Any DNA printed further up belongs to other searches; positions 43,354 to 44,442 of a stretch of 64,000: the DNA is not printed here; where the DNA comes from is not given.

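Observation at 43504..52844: Two VPLPA-CTERM sorting-domain proteins imply a dedicated exosortase system encoded elsewhere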

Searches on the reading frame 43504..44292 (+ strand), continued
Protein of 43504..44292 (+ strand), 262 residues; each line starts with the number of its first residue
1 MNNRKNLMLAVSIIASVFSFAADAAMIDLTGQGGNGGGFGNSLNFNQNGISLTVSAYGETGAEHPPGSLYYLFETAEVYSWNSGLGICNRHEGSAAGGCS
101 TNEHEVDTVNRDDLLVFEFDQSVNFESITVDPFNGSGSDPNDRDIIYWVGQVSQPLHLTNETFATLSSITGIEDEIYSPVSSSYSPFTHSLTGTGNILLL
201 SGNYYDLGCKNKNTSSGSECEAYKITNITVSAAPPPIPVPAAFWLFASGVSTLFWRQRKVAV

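Call 26: search_protein_families(library=ncbifam, proteins=[L013:2636-4168:+, L019:6844-8244:+, L020:13772-15259:+, L022:13604-15172:+, L023:6751-8301:+, L024:7782-9158:+, L027:13587-15158:+, L032:12982-14304:+, L039:8132-9700:+, L026:12162-13298:+], max_evalue=0.00001)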
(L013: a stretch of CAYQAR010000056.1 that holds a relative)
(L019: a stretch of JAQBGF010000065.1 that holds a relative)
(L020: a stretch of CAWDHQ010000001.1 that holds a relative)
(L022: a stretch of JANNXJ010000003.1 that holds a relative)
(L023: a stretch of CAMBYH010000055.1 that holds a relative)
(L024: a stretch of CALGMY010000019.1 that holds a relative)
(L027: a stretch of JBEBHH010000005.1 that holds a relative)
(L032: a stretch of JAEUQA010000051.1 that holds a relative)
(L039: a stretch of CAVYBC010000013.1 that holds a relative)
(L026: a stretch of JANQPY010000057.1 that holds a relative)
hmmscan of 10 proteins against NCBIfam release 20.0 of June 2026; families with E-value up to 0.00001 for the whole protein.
L013:2636-4168:+ (511 aa): 13 families
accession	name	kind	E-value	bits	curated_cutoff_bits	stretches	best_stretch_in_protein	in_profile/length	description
NF040986.1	MamH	equivalog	8.4e-43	147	300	1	87-488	9-405/419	magnetosome biogenesis transporter MamH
NF040998.1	MamZ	equivalog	3.3e-39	134.8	650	1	84-484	9-408/633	magnetosome biogenesis transporter MamZ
NF012174.0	tet_MFS_A_B_C_D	equivalog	1.5e-11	43.7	475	1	107-225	26-141/382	Tet(A)/Tet(B)/Tet(C) family tetracycline efflux MFS transporter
TIGR00880.1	2_A_01_02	superfamily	1.9e-08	34.5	131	1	141-265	16-131/141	multidrug resistance protein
NF012190.1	tet_MFS_B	exception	4.3e-08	32.6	850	0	123-225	41-142/400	tetracycline efflux MFS transporter Tet(B)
NF045486.1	tet_MFS_30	exception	8.7e-08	31.8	730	0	347-483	44-176/392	tetracycline efflux MFS transporter Tet(30)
TIGR00895.1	2A0115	subfamily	3e-07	29.7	418.55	1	142-232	71-159/398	aromatic acid/H+ symport family MFS transporter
NF012187.0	tet_MFS_E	exception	8.6e-07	28.4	820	1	123-225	41-142/405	tetracycline efflux MFS transporter Tet(E)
NF012193.0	tet_MFS_A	exception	3.4e-06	26.3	840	0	126-233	45-151/394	tetracycline efflux MFS transporter Tet(A)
TIGR04259.1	oxa_formateAnti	equivalog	6.5e-06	25.2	335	1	86-245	2-156/405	oxalate/formate MFS antiporter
NF012192.0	tet_MFS_G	exception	6.9e-06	25.3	800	1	107-231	27-148/391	tetracycline efflux MFS transporter Tet(G)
NF012191.0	tet_MFS_C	exception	9.3e-06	24.8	850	0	128-225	48-144/396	tetracycline efflux MFS transporter Tet(C)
TIGR00711.1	efflux_EmrB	subfamily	9.5e-06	24.6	230.2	0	125-216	39-130/485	DHA2 family efflux MFS transporter permease subunit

L019:6844-8244:+ (467 aa): 3 families
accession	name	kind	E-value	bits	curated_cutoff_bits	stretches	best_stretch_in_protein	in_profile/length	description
NF007947.0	PRK10666.1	equivalog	9.2e-161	535.5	657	1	36-466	4-426/428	ammonium transporter AmtB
TIGR00836.1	amt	subfamily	1.1e-128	429.6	343.3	1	64-466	1-406/406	ammonium transporter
TIGR03644.1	marine_trans_1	hypoth_equivalog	1.4e-52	178.9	514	1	64-466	4-401/404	probable ammonium transporter, marine subtype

L020:13772-15259:+ (496 aa): 3 families
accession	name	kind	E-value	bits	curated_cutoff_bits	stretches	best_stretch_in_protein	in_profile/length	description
NF007947.0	PRK10666.1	equivalog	7.3e-158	526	657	1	49-495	13-426/428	ammonium transporter AmtB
TIGR00836.1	amt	subfamily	2.1e-134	448.5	343.3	1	68-495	1-406/406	ammonium transporter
TIGR03644.1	marine_trans_1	hypoth_equivalog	3.9e-55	187.3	514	1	68-495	4-401/404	probable ammonium transporter, marine subtype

L022:13604-15172:+ (523 aa): 3 families
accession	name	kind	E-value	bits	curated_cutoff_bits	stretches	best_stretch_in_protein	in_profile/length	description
NF007947.0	PRK10666.1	equivalog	9.5e-159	528.9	657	1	74-522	11-426/428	ammonium transporter AmtB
TIGR00836.1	amt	subfamily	1.4e-133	445.8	343.3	1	95-522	1-406/406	ammonium transporter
TIGR03644.1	marine_trans_1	hypoth_equivalog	9.3e-55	186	514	1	95-522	4-401/404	probable ammonium transporter, marine subtype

L023:6751-8301:+ (517 aa): 3 families
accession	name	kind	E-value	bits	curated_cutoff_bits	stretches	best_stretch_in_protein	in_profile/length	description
NF007947.0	PRK10666.1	equivalog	9.8e-158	525.5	657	1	68-516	11-426/428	ammonium transporter AmtB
TIGR00836.1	amt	subfamily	9.5e-134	446.3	343.3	1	89-516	1-406/406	ammonium transporter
TIGR03644.1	marine_trans_1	hypoth_equivalog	6.3e-54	183.3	514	1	89-516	4-401/404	probable ammonium transporter, marine subtype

L024:7782-9158:+ (459 aa): 3 families
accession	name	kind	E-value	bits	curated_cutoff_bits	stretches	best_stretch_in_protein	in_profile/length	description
NF007947.0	PRK10666.1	equivalog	7.2e-160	532.6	657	1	9-458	10-426/428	ammonium transporter AmtB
TIGR00836.1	amt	subfamily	1.3e-135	452.5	343.3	1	31-458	1-406/406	ammonium transporter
TIGR03644.1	marine_trans_1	hypoth_equivalog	2.2e-55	188.1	514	1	31-458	4-401/404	probable ammonium transporter, marine subtype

L027:13587-15158:+ (524 aa): 3 families
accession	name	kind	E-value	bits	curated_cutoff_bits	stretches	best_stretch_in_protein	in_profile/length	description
NF007947.0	PRK10666.1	equivalog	5.1e-156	519.9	657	1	76-523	12-426/428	ammonium transporter AmtB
TIGR00836.1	amt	subfamily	6.3e-132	440.3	343.3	1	96-523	1-406/406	ammonium transporter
TIGR03644.1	marine_trans_1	hypoth_equivalog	2.6e-53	181.2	514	1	96-523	4-401/404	probable ammonium transporter, marine subtype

L032:12982-14304:+ (441 aa): 3 families
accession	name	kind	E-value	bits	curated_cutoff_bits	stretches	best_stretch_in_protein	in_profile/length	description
NF007947.0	PRK10666.1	equivalog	4.4e-165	549.8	657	1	14-440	8-426/428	ammonium transporter AmtB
TIGR00836.1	amt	subfamily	9.7e-128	426.5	343.3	1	38-440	1-406/406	ammonium transporter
TIGR03644.1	marine_trans_1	hypoth_equivalog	1.3e-53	182.3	514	1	38-440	4-401/404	probable ammonium transporter, marine subtype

L039:8132-9700:+ (523 aa): 56 families (the best 25 are shown)
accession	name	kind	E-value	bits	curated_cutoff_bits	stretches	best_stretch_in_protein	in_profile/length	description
TIGR00711.1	efflux_EmrB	subfamily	1.1e-135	453.1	230.2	1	17-508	3-484/485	DHA2 family efflux MFS transporter permease subunit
NF000391.1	EmrB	exception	6.2e-118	394.6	925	1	16-464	11-453/501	multidrug efflux MFS transporter permease subunit EmrB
NF007799.0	PRK10504.1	subfamily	1e-45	156.5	426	1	12-437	10-425/471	multidrug transporter subunit MdtD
NF000060.1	MFS_efflux_LmrB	exception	3.2e-42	145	800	1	14-431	15-428/479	lincomycin efflux MFS transporter Lmr(B)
NF000095.1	tet_MFS_OtrB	exception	3e-41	141.6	999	1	20-423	30-435/563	oxytetracycline resistance efflux MFS transporter OtrB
NF000009.1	tet_MFS_Tcr3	exception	7.2e-41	140.3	1000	1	21-421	36-438/512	tetracycline efflux MFS transporter Tcr3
NF011571.1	PRK14995.1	subfamily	1.6e-39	136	701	1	14-427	4-413/493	SmvA family efflux MFS transporter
NF000031.1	MFS_efflux_LmrA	exception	2e-35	122.4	850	1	15-420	30-432/484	lincomycin efflux MFS transporter Lmr(A)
NF000025.1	MFS_efflux_tcmA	exception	2.9e-35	122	999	1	13-428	23-434/538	tetracenomycin C efflux MFS transporter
NF040895.2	MFS_effux_SdrM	equivalog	2.3e-33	116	550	1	16-432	6-411/441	multidrug efflux MFS transporter SdrM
NF000218.1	FexA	exception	3e-33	115.2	900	1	16-429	21-433/475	chloramphenicol/florfenicol efflux MFS transporter FexA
NF040856.1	FexB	exception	4.9e-30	104.7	950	1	22-430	20-425/469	chloramphenicol/florfenicol efflux MFS transporter FexB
NF033896.2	MFS_LfrA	equivalog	3.4e-27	95.2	825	1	14-426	18-425/504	efflux MFS transporter LfrA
NF000089.1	qac_MFS_AB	exception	3.7e-27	95.3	900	1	15-424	18-424/514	QacA/B family quaternary ammonium compound efflux MFS transporter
TIGR00710.1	efflux_Bcr_CflA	subfamily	8.4e-26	91.3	200.9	1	19-192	8-181/385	Bcr/CflA family efflux MFS transporter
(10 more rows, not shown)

L026:12162-13298:+ (379 aa): 2 families
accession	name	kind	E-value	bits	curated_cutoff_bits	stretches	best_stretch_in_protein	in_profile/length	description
NF008216.0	PRK10983.1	equivalog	9e-25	87.6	305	1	45-366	19-338/370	AI-2E family transporter YdiK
TIGR02872.1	spore_ytvI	equivalog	4.7e-14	52.6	198.15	1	45-367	7-334/341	sporulation integral membrane protein YtvI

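Call 27: search_protein_families(library=ncbifam, proteins=[L010:19090-20760:+, L028:8835-10151:+, L030:4368-5627:+, L031:16-771:+, L031:3774-5441:-, L035:5777-7036:+, L036:8382-9917:-, L036:17498-19273:-, L042:19494-20405:+], max_evalue=0.00001)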
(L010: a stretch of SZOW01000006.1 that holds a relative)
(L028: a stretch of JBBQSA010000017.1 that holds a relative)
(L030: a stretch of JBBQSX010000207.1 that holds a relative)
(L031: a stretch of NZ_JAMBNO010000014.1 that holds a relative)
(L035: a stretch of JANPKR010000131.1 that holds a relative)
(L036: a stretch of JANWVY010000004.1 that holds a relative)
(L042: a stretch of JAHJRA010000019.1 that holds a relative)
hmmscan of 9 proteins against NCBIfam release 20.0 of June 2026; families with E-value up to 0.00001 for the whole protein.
L010:19090-20760:+ (557 aa): 2 families
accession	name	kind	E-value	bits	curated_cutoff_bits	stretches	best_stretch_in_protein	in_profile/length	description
NF001419.0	PRK00293.1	subfamily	1.9e-157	525.3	330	2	172-556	26-389/574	protein-disulfide reductase DsbD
NF045694.1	seleno_TsoB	exception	5e-40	137.1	805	1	319-555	166-397/572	rhodanese/DsbD fusion-like selenoprotein TsoB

L028:8835-10151:+ (439 aa): 3 families
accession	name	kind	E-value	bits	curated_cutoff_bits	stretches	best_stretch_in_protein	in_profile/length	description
NF007947.0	PRK10666.1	equivalog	9.1e-166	552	657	1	7-438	3-426/428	ammonium transporter AmtB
TIGR00836.1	amt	subfamily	3.1e-129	431.4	343.3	1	36-438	1-406/406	ammonium transporter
TIGR03644.1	marine_trans_1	hypoth_equivalog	5.5e-54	183.5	514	1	36-438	4-401/404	probable ammonium transporter, marine subtype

L030:4368-5627:+ (420 aa): 1 family
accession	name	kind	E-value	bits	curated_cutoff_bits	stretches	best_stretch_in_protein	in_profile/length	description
TIGR00254.1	GGDEF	domain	9.2e-06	25.4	37.4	0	249-396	9-152/168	diguanylate cyclase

L031:16-771:+ (252 aa): 1 family
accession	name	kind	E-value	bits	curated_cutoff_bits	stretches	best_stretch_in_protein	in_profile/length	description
TIGR00832.1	acr3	equivalog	1.7e-84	284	282.8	1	1-239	90-326/327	ACR3 family arsenite efflux transporter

L031:3774-5441:- (556 aa): 3 families
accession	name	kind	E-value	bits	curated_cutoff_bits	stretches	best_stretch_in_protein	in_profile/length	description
TIGR00786.1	dctM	subfamily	1.7e-116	389.3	268.45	1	144-549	1-405/405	TRAP transporter large permease subunit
NF011634.1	PRK15060.1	equivalog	1.8e-73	248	800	1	142-545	15-417/425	2,3-diketo-L-gulonate TRAP transporter large permease YiaN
TIGR02123.1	TRAP_fused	subfamily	4.9e-23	81.7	320.65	1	185-514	170-504/615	TRAP transporter fused permease subunit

L035:5777-7036:+ (420 aa): 1 family
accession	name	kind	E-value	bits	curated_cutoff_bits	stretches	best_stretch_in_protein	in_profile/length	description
TIGR00254.1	GGDEF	domain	8.3e-06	25.6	37.4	0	250-396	10-152/168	diguanylate cyclase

L036:8382-9917:- (512 aa): 6 families
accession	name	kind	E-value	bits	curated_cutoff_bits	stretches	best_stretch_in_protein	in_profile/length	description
NF049980.1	SfMCT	equivalog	7e-113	377.1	320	1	98-468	1-364/378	L-lactate MFS transporter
TIGR00890.1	2A0111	subfamily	3.7e-64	217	374.85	1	102-461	6-350/377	oxalate/formate antiport family MFS transporter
TIGR04259.1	oxa_formateAnti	equivalog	6.7e-49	166.8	335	1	101-506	5-398/405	oxalate/formate MFS antiporter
TIGR00895.1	2A0115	subfamily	4.7e-11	42.2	418.55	1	117-247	35-164/398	aromatic acid/H+ symport family MFS transporter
TIGR00892.1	2A0113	subfamily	1.8e-09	36.8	586.1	1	147-248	68-167/455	monocarboxylate transporter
NF038246.1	bile_salt_MFS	equivalog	1.5e-06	27.4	400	1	164-457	71-367/408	conjugated bile salt MFS transporter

L036:17498-19273:- (592 aa): 5 families
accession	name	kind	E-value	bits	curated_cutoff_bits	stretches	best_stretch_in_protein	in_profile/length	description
TIGR00813.1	sss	superfamily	1.3e-33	116.6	184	1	36-451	1-410/411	sodium/solute symporter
TIGR02121.1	Na_Pro_sym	equivalog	1.4e-19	70.2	515.5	1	10-464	6-443/488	sodium/proline symporter PutP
NF007790.0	PRK10484.1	equivalog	4.7e-19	68.6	401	1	21-500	18-488/527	solute:sodium symporter family transporter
TIGR02119.1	panF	equivalog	7.1e-16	58.3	328.05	1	312-462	288-440/471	sodium/pantothenate symporter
TIGR03648.1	Na_symport_lg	subfamily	4.8e-07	28.6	320.75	0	336-463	355-485/547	VC_2705 family sodium/solute symporter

L042:19494-20405:+ (304 aa): 2 families
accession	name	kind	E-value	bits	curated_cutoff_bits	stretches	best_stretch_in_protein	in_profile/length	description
TIGR00546.1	lnt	equivalog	2.4e-39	135.6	132.9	1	73-298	1-219/395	apolipoprotein N-acyltransferase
NF008934.0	PRK12291.1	equivalog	4.9e-07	29.4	427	1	46-291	43-247/419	apolipoprotein N-acyltransferase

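Call 33: search_dna_similar(query=window:43504-44289:+, collection=plasmids, mode=protein, max_evalue=0.001, max_rows=15)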
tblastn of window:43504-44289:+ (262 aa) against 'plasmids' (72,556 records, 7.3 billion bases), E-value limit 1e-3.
No match.

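Call 48: predict_structure(alignment_id=A1)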
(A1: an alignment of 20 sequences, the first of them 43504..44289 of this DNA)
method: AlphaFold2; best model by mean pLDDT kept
length: 262 residues; sequences in the alignment: 20
mean_pLDDT: 84.7   pTM: 0.79
mean pLDDT of the five models: 84.7, 83.0, 82.0, 81.5, 79.8
residues with pLDDT >= 90: 135; 70-90: 79; 50-70: 46; < 50: 2
segments of 3 or more residues with pLDDT < 50: none
pLDDT, mean of each block of 10 residues (from residue 1): 76 68 86 77 94 95 92 93 91 70 77 94 97 70 92 94 96 96 92 97 78 56 93 75 76 84 67
secondary structure, 60 per line:
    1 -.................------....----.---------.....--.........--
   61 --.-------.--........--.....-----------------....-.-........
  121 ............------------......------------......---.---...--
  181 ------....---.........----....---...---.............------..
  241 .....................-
elements in order: H2-18 E25-28 E43-47 E50-58 E74-81 E84-88 E106-109 E113-132 E145-150 H163-168 E176-178 E187-190 E194-202 H207-210 E220-232 H239-261

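Call 57: search_protein_families(library=pfam, alignment_id=A3, max_evalue=0.001)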
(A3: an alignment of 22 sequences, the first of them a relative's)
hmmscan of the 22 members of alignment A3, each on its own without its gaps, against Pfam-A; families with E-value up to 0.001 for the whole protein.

A. member 1, L004:20253-20771:- (173 aa): 1 family
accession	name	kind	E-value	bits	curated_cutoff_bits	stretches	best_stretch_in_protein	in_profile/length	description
PF04279.20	IspA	-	6.6e-36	124.6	28.7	1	1-150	30-175/176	Intracellular septation protein A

B. families by the number of members that match (of 22 scanned): 18 families
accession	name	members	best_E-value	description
PF00884.28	Sulfatase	2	1.5e-48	Sulfatase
PF03350.21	UPF0114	2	1.3e-37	Uncharacterized protein family, UPF0114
PF00501.34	AMP-binding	1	7.3e-87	AMP-binding enzyme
PF14402.11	7TM_transglut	1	7.7e-80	7 transmembrane helices usually fused to an inactive transglutaminase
PF01790.23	LGT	1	2e-75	Prolipoprotein diacylglyceryl transferase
PF02096.25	60KD_IMP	1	7e-62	60Kd inner membrane protein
PF01066.26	CDP-OH_P_transf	1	1.9e-39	CDP-alcohol phosphatidyltransferase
PF04279.20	IspA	1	6.6e-36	Intracellular septation protein A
PF14849.12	YidC_periplas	1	1.3e-29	YidC periplasmic domain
PF12698.13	ABC2_membrane_3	1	1.1e-28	ABC-2 family transporter protein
PF04932.20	Wzy_C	1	1.9e-23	O-Antigen ligase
PF06580.19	His_kinase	1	9.3e-22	Histidine kinase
PF01061.29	ABC2_membrane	1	1.6e-19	ABC-2 type transporter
PF13193.12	AMP-binding_C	1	2.8e-19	AMP-binding enzyme C-terminal domain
PF00528.27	BPD_transp_1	1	3.2e-18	Binding-protein-dependent transport system inner membrane component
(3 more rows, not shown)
